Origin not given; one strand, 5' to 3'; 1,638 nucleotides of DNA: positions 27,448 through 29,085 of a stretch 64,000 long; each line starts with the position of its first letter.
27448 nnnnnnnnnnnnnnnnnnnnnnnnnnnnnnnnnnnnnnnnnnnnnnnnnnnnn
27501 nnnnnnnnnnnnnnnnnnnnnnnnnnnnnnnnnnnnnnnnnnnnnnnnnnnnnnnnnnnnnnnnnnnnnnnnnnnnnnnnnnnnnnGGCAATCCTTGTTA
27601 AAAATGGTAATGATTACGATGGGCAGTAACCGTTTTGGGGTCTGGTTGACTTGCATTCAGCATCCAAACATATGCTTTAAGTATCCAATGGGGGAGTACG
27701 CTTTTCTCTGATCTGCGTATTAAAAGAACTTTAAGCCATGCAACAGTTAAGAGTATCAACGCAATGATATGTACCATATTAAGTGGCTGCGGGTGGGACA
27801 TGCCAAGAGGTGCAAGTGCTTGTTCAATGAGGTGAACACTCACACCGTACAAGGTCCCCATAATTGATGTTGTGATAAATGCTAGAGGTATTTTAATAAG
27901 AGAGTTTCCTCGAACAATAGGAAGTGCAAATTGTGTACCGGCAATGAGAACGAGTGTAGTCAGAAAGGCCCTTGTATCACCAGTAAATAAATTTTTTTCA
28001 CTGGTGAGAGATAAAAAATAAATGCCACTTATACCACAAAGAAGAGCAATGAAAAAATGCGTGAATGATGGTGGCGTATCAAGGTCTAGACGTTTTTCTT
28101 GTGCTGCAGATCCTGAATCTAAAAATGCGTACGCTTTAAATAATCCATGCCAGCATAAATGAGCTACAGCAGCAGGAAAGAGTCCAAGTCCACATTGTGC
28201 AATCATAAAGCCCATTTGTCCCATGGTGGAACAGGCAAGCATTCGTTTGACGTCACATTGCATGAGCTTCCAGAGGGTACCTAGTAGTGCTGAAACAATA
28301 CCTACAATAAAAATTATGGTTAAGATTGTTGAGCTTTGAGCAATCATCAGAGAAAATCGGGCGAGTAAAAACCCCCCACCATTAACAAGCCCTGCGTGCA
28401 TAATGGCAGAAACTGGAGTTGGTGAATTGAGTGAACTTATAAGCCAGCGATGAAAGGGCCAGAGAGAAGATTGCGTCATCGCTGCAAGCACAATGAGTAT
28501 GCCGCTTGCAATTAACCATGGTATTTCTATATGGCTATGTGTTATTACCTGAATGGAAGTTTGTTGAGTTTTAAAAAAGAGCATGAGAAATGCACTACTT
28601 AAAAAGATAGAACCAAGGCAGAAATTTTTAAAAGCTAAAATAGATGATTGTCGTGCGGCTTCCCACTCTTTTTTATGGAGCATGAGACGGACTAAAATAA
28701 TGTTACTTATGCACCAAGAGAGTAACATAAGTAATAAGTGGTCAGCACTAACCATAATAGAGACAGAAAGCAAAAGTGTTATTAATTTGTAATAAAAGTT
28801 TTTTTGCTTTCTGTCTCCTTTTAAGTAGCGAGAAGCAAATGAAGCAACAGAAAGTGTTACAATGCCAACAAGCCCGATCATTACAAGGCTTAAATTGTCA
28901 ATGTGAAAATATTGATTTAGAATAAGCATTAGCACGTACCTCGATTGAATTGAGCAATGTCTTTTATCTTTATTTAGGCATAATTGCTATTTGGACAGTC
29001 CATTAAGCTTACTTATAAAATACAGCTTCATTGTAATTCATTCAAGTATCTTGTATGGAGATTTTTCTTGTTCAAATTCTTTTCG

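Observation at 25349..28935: Intact DabB-DabA inorganic-carbon pump in an otherwise host-dependent-looking genome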

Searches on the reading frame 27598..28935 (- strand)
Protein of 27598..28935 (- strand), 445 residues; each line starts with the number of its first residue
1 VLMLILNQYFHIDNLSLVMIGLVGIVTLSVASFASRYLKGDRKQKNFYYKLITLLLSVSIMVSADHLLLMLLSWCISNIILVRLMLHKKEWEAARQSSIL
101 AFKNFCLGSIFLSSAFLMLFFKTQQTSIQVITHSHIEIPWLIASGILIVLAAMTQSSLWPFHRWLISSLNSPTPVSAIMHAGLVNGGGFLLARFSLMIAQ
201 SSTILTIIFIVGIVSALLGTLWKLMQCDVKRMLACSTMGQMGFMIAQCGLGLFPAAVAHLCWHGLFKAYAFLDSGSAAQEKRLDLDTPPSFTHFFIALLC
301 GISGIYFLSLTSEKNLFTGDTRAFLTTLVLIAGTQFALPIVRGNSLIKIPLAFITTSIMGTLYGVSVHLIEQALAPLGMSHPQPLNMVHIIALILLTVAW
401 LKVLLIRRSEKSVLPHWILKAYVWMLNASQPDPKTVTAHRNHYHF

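Call 3: search_protein_families(library=pfam, proteins=[window:27598-28935:-], max_evalue=0.01)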
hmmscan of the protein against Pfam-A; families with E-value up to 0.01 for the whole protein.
window:27598-28935:- (445 aa): 2 families
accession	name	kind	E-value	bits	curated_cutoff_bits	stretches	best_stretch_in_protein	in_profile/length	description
PF00361.26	Proton_antipo_M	-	1.6e-39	136.3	21.5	1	64-280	1-225/294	NADH:quinone oxidoreductase/Mrp antiporter, TM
PF00662.26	Proton_antipo_N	-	4.4e-07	30.1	24.5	1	10-48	13-51/51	NADH-Ubiquinone oxidoreductase (complex I), chain 5 N-terminus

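Call 4: search_protein_families(library=ncbifam, proteins=[window:27598-28935:-], max_evalue=0.01)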
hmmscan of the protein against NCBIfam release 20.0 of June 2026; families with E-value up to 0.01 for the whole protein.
window:27598-28935:- (445 aa): 51 families (the best 25 are shown)
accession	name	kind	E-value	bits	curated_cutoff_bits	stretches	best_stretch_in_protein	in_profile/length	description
NF006373.0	PRK08601.1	equivalog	1.9e-74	251.6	377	1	9-441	67-498/510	NADH dehydrogenase subunit 5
NF006029.0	PRK08168.1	equivalog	1.2e-62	212.6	380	1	8-420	68-477/520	NADH-quinone oxidoreductase subunit L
NF005141.0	PRK06590.1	equivalog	1.1e-46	160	556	1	8-277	75-350/615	NADH-quinone oxidoreductase subunit L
TIGR01974.1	NDH_I_L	subfamily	5.1e-45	154.5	407.5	1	7-277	75-354/630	NADH-quinone oxidoreductase subunit L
NF009287.0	PRK12647.1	equivalog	4.3e-37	128.1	937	1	6-277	68-346/773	putative monovalent cation/H+ antiporter subunit A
NF009290.0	PRK12650.1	equivalog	8.7e-34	116.6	980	1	10-272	77-344/966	DUF4040 family protein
NF009284.0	PRK12644.1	equivalog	1.2e-32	112.9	962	1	5-275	65-340/975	Na+/H+ antiporter subunit A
NF005626.0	PRK07376.1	equivalog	1.6e-32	112.6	963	1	6-277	83-363/675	NAD(P)H-quinone oxidoreductase subunit 5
NF009286.0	PRK12646.1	equivalog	4.6e-31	108.1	1063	1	4-252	68-321/800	DUF4040 family protein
NF009288.0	PRK12648.1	equivalog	5.5e-31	107.5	1104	1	6-275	68-344/954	monovalent cation/H+ antiporter subunit A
NF005097.0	PRK06525.1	equivalog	1e-29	103.7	430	1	10-276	72-350/480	hydrogenase 4 subunit D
NF009285.0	PRK12645.1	equivalog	2.2e-27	95.7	1028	1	5-252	69-321/804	Na+/H+ antiporter subunit A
TIGR00940.1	2a6301s01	subfamily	5.1e-26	91.2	920.45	1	5-268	66-349/793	monovalent cation:proton antiporter subunit A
NF005086.0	PRK06521.1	equivalog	4.6e-22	78.2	667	1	6-257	72-328/669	hydrogenase 4 subunit B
NF009289.0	PRK12649.1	equivalog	2e-19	69.5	1117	1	10-280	76-360/789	putative monovalent cation/H+ antiporter subunit A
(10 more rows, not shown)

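Call 8: find_homologous_proteins(query=window:27598-28935:-)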
Query window:27598-28935:- (445 aa): 1977 proteins with E <= 0.001 among 8000 candidates; the best 120 are listed.
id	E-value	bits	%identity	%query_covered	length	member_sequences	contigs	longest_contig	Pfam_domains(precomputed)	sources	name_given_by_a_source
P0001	3.8e-286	967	100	100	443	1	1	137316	PF00662.27,PF00361.26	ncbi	-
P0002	3.2e-206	703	73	100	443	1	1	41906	PF00662.27,PF00361.26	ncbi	ncbi:MAG: proton-conducting transporter membrane subunit [Rickettsiaceae bacterium]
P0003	1.6e-204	698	72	100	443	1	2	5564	PF00662.27,PF00361.26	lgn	-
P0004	2.2e-203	694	72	100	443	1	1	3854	PF00662.27,PF00361.26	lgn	-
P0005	1.5e-199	681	70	100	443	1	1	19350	PF00662.27,PF00361.26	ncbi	ncbi:MAG: proton-conducting transporter membrane subunit [Chlamydiota bacterium]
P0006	2.0e-198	678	71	98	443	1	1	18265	PF00662.27,PF00361.26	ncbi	-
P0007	1.4e-197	675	69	100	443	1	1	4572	PF00662.27,PF00361.26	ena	-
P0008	1.9e-196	671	70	100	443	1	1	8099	PF00662.27,PF00361.26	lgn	-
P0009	5.4e-192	657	68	100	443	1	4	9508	PF00662.27,PF00361.26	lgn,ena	-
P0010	5.7e-192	656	67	100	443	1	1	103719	PF00662.27,PF00361.26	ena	-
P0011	2.1e-188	645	65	99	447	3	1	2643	PF00662.27,PF00361.26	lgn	-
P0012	2.1e-187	641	65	100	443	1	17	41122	PF00662.27,PF00361.26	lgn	-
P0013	6.8e-187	640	65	99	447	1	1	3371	PF00662.27,PF00361.26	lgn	-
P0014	4.3e-186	637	67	100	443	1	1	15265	PF00662.27,PF00361.26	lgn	-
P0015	7.6e-186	636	66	100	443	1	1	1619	PF00662.27,PF00361.26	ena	-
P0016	1.0e-185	636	66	100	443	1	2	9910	PF00662.27,PF00361.26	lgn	-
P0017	1.1e-184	633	65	100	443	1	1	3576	PF00662.27,PF00361.26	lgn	-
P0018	1.4e-184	632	66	100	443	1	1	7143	PF00662.27,PF00361.26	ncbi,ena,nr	ncbi:MAG: proton-conducting membrane transporter [Legionellales bacterium]|nr:proton-conducting memb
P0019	2.6e-184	631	65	99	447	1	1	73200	PF00662.27,PF00361.26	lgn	-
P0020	4.8e-184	630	63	100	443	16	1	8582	PF00662.27,PF00361.26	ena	-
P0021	3.1e-183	628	65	99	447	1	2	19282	PF00662.27,PF00361.26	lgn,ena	-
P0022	4.3e-183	627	65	99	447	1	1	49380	PF00662.27,PF00361.26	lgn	-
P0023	5.1e-183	627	65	100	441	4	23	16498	PF00662.27,PF00361.26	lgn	-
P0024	6.4e-183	627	65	100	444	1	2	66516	PF00662.27,PF00361.26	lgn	-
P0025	9.2e-183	626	65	98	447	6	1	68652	PF00662.27,PF00361.26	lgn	-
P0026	1.3e-182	626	65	99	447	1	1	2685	PF00662.27,PF00361.26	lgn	-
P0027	3.8e-181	621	64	99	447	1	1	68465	PF00662.27,PF00361.26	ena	-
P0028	4.3e-181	621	66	100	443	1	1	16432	PF00662.27,PF00361.26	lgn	-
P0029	6.0e-181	620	65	100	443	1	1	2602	PF00662.27,PF00361.26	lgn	-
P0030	7.1e-181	620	64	99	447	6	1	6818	PF00662.27,PF00361.26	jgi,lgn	jgi:NAD(P)H-quinone oxidoreductase subunit 5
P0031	7.1e-181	620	65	98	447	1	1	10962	PF00662.27,PF00361.26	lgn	-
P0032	7.9e-181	620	63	100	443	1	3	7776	PF00662.27,PF00361.26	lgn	-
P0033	8.1e-181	620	64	98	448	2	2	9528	PF00662.27,PF00361.26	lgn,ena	-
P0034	4.5e-180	617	64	98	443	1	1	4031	PF00662.27,PF00361.26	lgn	-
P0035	4.7e-180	617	64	98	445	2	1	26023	PF00662.27,PF00361.26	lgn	-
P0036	7.5e-180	617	65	99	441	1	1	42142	PF00662.27,PF00361.26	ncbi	ncbi:MAG: proton-conducting transporter transmembrane domain-containing protein [Gammaproteobacteria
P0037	7.2e-179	613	65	98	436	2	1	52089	PF00662.27,PF00361.26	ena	-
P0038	3.6e-178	611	67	96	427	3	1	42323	PF00361.26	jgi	-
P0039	1.5e-177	609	64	100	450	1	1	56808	PF00662.27,PF00361.26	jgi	-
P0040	2.0e-177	609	64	100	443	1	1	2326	PF00662.27,PF00361.26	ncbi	-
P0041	1.3e-176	606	63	99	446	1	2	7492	PF00662.27,PF00361.26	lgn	-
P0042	2.6e-176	605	63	100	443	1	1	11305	PF00662.27,PF00361.26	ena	-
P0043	8.8e-176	603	63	100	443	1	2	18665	PF00662.27,PF00361.26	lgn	-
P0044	2.0e-175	602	62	99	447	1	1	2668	PF00662.27,PF00361.26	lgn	-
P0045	2.5e-175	602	64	100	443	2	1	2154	PF00662.27,PF00361.26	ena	-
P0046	2.4e-174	598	62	98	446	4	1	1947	PF00662.27,PF00361.26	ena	-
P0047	6.1e-174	597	60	100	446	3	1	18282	PF00662.27,PF00361.26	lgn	-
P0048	1.6e-173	596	62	100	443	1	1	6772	PF00662.27,PF00361.26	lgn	-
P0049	5.6e-173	594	63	98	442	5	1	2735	PF00662.27,PF00361.26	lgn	-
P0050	1.0e-172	593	64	98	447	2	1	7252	PF00662.27,PF00361.26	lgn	-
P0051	1.5e-172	593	65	97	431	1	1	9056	PF00662.27,PF00361.26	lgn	-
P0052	1.6e-172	592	61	98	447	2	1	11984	PF00662.27,PF00361.26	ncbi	-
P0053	1.7e-172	592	62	98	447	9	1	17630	PF00662.27,PF00361.26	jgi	-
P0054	3.5e-172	591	62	100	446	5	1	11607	PF00662.27,PF00361.26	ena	-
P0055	5.5e-172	591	62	99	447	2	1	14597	PF00662.27,PF00361.26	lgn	-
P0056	5.7e-172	591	64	95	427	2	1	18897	PF00361.26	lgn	-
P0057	8.7e-172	590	62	99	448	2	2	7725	PF00662.27,PF00361.26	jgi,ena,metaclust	metaclust:\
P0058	1.5e-171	589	61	100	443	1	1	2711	PF00662.27,PF00361.26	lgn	-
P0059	3.0e-171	588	62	98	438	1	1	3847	PF00662.27,PF00361.26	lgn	-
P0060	5.1e-171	587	61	99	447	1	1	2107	PF00662.27,PF00361.26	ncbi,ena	-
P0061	7.8e-171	587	62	99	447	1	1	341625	PF00662.27,PF00361.26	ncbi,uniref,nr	ncbi:proton-conducting transporter membrane subunit [Mucilaginibacter sp. L3T2-6]|uniref:proton-cond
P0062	1.3e-170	586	62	98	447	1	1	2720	PF00662.27,PF00361.26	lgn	-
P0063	2.2e-170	585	62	99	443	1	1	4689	PF00662.27,PF00361.26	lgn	-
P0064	8.4e-170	583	60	100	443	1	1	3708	PF00662.27,PF00361.26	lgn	-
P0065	8.6e-170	583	61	99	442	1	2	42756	PF00662.27,PF00361.26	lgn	-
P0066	8.6e-170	583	63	96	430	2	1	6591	PF00361.26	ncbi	-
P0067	1.1e-169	583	61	100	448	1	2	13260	PF00662.27,PF00361.26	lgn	-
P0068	1.2e-169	583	62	99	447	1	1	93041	PF00662.27,PF00361.26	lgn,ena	-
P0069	2.9e-169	582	62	98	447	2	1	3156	PF00662.27,PF00361.26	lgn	-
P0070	1.1e-168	580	62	98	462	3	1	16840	PF00662.27,PF00361.26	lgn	-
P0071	4.0e-168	578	60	100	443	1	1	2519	PF00662.27,PF00361.26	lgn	-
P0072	4.1e-168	578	59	99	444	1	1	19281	PF00662.27,PF00361.26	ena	-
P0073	6.4e-168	577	62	99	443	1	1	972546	PF00662.27,PF00361.26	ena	-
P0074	2.7e-167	575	60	99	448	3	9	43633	PF00662.27,PF00361.26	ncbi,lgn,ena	-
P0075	3.1e-167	575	60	100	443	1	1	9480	PF00662.27,PF00361.26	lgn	-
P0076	3.6e-167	575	61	99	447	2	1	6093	PF00662.27,PF00361.26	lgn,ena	-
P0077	5.7e-167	574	62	98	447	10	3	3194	PF00662.27,PF00361.26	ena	-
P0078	6.4e-167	574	60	99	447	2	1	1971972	PF00662.27,PF00361.26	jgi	-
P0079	2.4e-166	572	61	98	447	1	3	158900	PF00662.27,PF00361.26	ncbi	ncbi:MAG: proton-conducting transporter transmembrane domain-containing protein [Mucilaginibacter sp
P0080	5.9e-166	571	61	99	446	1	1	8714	PF00662.27,PF00361.26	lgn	-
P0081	6.4e-166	571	62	98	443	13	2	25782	PF00662.27,PF00361.26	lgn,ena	-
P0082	6.7e-166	571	60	99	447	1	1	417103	PF00662.27,PF00361.26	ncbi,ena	-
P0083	7.7e-166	570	62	100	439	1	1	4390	PF00662.27,PF00361.26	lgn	-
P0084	8.4e-166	570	60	98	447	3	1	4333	PF00662.27,PF00361.26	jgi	jgi:NAD(P)H-quinone oxidoreductase subunit 5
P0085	2.7e-165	569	60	99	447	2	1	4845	PF00662.27,PF00361.26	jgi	-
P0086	8.7e-165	567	60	99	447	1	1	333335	PF00662.27,PF00361.26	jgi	jgi:NAD(P)H-quinone oxidoreductase subunit 5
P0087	1.0e-163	563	59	100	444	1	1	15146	PF00662.27,PF00361.26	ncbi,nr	ncbi:MAG: proton-conducting membrane transporter [Bacteroidetes bacterium]|nr:proton-conducting memb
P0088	3.0e-163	562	60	100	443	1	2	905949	PF00662.27,PF00361.26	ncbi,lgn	-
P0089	3.2e-163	562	59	99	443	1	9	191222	PF00662.27,PF00361.26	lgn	-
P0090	4.3e-163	561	60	96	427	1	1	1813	PF00361.26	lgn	-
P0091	1.0e-162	560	58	99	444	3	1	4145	PF00662.27,PF00361.26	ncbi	-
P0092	2.0e-162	559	59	100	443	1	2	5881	PF00662.27,PF00361.26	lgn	-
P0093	4.3e-162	558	60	99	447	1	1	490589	PF00662.27,PF00361.26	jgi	jgi:NAD(P)H-quinone oxidoreductase subunit 5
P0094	2.4e-161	556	59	99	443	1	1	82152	PF00662.27,PF00361.26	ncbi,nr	ncbi:MAG: hypothetical protein MRY21_01690 [Simkaniaceae bacterium]|nr:hypothetical protein [Simkani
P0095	3.9e-161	555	59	99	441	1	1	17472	PF00662.27,PF00361.26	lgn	-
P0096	4.5e-161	555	60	99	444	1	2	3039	PF00662.27,PF00361.26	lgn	-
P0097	1.0e-160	554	59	100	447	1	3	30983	PF00662.27,PF00361.26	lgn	-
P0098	1.1e-160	553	62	99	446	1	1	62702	PF00662.27,PF00361.26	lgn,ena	-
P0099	1.1e-160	553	58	98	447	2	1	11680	PF00662.27,PF00361.26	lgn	-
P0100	1.4e-160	553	59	99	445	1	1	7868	PF00662.27,PF00361.26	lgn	-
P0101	4.4e-160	551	56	99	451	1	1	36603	PF00662.27,PF00361.26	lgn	-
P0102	6.1e-160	551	59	98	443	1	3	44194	PF00662.27,PF00361.26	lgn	-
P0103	9.4e-160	550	58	99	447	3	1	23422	PF00662.27,PF00361.26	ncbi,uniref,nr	ncbi:proton-conducting transporter membrane subunit [Flavihumibacter sp. CACIAM 22H1]|uniref:proton-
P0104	1.3e-159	550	58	100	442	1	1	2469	PF00662.27,PF00361.26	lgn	-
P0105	2.2e-159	549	58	100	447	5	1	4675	PF00662.27,PF00361.26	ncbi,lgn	-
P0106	4.1e-159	548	57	100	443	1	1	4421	PF00662.27,PF00361.26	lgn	-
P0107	4.9e-159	548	58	100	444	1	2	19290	PF00662.27,PF00361.26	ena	-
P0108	5.2e-159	548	59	99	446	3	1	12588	PF00662.27,PF00361.26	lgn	-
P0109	6.1e-159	548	57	98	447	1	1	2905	PF00662.27,PF00361.26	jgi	jgi:NAD(P)H-quinone oxidoreductase subunit 5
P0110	8.0e-159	547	57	98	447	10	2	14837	PF00662.27,PF00361.26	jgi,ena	-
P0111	2.0e-158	546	59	99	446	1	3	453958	PF00662.27,PF00361.26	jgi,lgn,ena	-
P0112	2.3e-158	546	60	98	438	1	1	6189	PF00662.27,PF00361.26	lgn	-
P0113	3.8e-158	545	58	98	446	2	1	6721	PF00662.27,PF00361.26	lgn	-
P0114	4.1e-158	545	60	97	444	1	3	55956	PF00662.27,PF00361.26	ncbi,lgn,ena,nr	ncbi:MAG: hypothetical protein NE334_09040 [Lentisphaeraceae bacterium]|nr:hypothetical protein [Len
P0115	4.1e-158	545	59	98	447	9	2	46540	PF00662.27,PF00361.26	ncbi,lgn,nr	ncbi:MAG: proton-conducting membrane transporter [Mucilaginibacter sp.]|nr:MAG: proton-conducting me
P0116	3.5e-157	542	60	96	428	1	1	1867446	PF00361.26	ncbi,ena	-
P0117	8.5e-157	541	58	99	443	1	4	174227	PF00662.27,PF00361.26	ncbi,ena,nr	ncbi:MAG: proton-conducting membrane transporter [Waddliaceae bacterium]|nr:proton-conducting membra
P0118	2.1e-156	539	57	100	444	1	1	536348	PF00662.27,PF00361.26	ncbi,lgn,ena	-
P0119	4.0e-156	538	58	98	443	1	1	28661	PF00662.27,PF00361.26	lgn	-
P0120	6.6e-156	538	57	100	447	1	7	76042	PF00662.27,PF00361.26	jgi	-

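Call 9: find_encoding_contigs(protein=P0001, flank=10000, max_places=3)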
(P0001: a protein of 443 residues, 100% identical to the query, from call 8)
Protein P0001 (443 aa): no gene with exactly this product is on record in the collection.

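Call 10: find_encoding_contigs(protein=P0002, flank=10000, max_places=3)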
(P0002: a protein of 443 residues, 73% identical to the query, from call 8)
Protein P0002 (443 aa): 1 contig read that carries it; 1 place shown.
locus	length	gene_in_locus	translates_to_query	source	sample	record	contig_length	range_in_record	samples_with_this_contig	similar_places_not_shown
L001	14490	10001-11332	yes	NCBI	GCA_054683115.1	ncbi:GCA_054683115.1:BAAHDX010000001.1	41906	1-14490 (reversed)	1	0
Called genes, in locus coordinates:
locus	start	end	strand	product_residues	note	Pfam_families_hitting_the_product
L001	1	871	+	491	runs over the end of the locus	PF20695:UbiD_N, PF01977:UbiD, PF20696:UbiD_C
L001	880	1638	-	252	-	-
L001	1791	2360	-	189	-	PF01035:DNA_binding_1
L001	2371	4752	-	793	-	PF01588:tRNA_bind, PF03483:B3_4, PF03484:B5, PF17759:tRNA_synthFbeta, PF03147:FDX-ACB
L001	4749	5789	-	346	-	PF02912:Phe_tRNA-synt_N, PF01409:tRNA-synt_2d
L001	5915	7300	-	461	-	PF03448:MgtE_N, PF00571:CBS (weak), PF01769:MgtE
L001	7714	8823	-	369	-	PF13776:DUF4172, PF02661:Fic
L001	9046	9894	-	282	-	PF00126:HTH_1, PF03466:LysR_substrate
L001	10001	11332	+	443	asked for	PF00662:Proton_antipo_N, PF00361:Proton_antipo_M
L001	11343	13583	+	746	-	PF10070:DabA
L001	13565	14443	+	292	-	PF20376:DUF6671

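Call 20: search_solved_structures(query=window:27598-28935:-, max_evalue=1e-10, show_alignments=1)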
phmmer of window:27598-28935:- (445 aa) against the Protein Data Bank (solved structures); distinct sequences matched with E-value up to 1e-10: 41.
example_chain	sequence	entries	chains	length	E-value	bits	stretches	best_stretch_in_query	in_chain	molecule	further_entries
9rd0_B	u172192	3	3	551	5.4e-36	127.7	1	10-401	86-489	Probable inorganic carbon transporter subunit DabB2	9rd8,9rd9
7z7r_L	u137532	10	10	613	9.2e-30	107.2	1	12-277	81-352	NADH dehydrogenase subunit L | NADH-quinone oxidoreductase subunit L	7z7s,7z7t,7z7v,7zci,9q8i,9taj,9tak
3rko_L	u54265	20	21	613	9.2e-30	107.2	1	12-277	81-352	NADH-QUINONE OXIDOREDUCTASE SUBUNIT L | Proton-translocating NADH-quinone oxidoreductase, chain L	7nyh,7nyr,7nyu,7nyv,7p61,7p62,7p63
7zm7_5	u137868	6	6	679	1.5e-29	106.4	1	4-278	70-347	NADH-ubiquinone oxidoreductase chain 5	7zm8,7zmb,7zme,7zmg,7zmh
8e9g_L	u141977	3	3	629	4.7e-26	94.9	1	11-278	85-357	NADH-quinone oxidoreductase, L subunit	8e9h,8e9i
5gpn_j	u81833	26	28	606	7.1e-26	94.4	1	6-279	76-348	NADH-ubiquinone oxidoreductase chain 5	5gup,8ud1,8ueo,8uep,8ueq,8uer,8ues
7v2c_l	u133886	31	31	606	1.1e-25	93.8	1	6-279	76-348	NADH-ubiquinone oxidoreductase chain 5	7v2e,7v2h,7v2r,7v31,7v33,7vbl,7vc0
9ti4_l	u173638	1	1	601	1.1e-25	93.8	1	7-279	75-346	NADH-ubiquinone oxidoreductase chain 5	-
7v2d_l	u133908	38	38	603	1.1e-25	93.8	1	6-279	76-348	NADH-ubiquinone oxidoreductase chain 5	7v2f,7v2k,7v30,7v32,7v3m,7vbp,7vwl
9cwt_l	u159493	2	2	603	1.1e-25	93.8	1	7-279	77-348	NADH-ubiquinone oxidoreductase chain 5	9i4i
5xtc_l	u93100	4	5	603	2.1e-25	92.8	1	7-279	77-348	NADH-ubiquinone oxidoreductase chain 5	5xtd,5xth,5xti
4he8_L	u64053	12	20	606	6.5e-25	91.2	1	12-278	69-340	NADH-quinone oxidoreductase subunit 12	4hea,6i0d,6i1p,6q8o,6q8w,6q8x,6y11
5lc5_L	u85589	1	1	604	1.2e-24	90.3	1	5-280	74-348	NADH-ubiquinone oxidoreductase chain 5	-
5ldw_L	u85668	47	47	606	1.2e-24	90.3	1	5-280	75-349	NADH-ubiquinone oxidoreductase chain 5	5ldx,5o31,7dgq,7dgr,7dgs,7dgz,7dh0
9w2u_L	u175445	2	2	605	1.2e-24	90.3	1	5-280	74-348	NADH-ubiquinone oxidoreductase chain 5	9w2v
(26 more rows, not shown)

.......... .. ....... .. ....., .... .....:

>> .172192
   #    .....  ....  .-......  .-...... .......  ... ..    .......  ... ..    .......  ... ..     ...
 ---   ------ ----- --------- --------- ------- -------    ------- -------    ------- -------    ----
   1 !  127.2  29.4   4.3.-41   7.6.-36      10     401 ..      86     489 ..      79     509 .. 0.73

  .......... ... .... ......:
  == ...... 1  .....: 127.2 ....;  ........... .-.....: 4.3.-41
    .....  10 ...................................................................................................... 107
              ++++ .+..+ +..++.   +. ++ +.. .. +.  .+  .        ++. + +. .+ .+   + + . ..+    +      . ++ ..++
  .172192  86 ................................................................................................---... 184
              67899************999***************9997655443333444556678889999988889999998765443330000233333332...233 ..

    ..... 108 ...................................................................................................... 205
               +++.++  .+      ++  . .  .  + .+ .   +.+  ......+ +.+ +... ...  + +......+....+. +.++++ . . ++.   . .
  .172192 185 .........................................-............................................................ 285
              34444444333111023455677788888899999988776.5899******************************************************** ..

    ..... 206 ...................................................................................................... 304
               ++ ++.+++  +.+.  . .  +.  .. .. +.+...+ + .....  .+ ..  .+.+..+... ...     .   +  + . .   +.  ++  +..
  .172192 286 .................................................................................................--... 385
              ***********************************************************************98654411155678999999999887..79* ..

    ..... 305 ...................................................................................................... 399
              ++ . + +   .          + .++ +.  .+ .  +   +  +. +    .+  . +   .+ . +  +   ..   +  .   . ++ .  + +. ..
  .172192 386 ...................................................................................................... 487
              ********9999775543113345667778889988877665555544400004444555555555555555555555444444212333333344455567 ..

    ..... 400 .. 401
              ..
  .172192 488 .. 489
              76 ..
